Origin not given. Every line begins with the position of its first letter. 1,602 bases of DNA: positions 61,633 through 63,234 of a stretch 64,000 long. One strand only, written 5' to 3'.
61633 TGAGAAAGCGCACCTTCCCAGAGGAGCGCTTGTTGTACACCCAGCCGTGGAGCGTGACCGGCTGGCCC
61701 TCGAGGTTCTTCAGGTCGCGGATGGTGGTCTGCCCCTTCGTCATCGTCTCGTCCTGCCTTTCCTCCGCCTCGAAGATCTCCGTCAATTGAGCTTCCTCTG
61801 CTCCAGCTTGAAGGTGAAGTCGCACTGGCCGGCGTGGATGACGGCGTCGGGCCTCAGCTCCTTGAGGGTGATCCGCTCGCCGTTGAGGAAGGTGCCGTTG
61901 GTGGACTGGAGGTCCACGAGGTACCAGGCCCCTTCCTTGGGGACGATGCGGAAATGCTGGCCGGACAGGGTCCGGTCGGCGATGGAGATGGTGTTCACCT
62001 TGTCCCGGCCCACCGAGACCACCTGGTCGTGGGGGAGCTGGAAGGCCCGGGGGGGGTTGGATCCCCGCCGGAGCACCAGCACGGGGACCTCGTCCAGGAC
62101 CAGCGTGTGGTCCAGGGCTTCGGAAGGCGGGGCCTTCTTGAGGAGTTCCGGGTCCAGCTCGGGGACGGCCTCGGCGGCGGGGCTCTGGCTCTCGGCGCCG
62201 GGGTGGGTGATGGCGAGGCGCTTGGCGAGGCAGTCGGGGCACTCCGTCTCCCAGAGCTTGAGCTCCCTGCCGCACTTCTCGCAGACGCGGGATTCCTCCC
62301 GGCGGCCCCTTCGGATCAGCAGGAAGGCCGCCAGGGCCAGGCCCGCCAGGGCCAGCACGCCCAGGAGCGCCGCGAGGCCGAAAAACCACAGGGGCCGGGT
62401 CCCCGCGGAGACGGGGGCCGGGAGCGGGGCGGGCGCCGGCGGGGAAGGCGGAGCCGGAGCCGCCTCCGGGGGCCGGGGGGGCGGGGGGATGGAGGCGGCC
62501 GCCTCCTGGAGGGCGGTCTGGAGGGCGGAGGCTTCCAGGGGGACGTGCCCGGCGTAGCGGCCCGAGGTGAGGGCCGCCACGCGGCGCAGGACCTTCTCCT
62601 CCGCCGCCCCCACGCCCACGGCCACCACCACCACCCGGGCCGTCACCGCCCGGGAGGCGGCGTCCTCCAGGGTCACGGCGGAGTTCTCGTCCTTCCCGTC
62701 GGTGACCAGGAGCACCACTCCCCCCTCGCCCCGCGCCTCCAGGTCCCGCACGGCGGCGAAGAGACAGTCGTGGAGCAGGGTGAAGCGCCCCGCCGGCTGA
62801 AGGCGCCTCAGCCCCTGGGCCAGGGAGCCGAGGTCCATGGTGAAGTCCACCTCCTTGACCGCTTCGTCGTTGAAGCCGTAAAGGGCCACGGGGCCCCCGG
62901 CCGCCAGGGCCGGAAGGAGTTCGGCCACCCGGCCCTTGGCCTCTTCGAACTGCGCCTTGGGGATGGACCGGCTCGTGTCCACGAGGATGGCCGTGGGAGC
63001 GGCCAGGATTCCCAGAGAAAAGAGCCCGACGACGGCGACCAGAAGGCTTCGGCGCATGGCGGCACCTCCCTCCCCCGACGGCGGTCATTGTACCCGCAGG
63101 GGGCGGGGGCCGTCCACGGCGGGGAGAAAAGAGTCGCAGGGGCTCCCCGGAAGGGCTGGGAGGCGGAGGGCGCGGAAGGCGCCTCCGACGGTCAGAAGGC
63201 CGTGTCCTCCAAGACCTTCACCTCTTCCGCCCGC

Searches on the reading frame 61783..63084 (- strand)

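Call 59: search_protein_families(library=pfam, proteins=[window:61783-63084:-], max_evalue=0.00001)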
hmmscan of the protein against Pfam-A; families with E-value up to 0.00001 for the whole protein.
window:61783-63084:- (433 aa): 4 families
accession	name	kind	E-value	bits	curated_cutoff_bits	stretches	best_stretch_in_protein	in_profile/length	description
PF00498.31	FHA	-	9e-17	61.7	20.7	1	356-418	1-66/67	FHA domain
PF16697.10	Yop-YscD_cpl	-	2.1e-13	50.8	33.2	1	340-426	4-91/94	Inner membrane component of T3SS, cytoplasmic domain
PF00092.34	VWA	-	7.6e-13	49.5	23.8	1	33-177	4-158/174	von Willebrand factor type A domain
PF13519.12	VWA_2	-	6.3e-10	40.1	27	1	31-131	1-107/107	von Willebrand factor type A domain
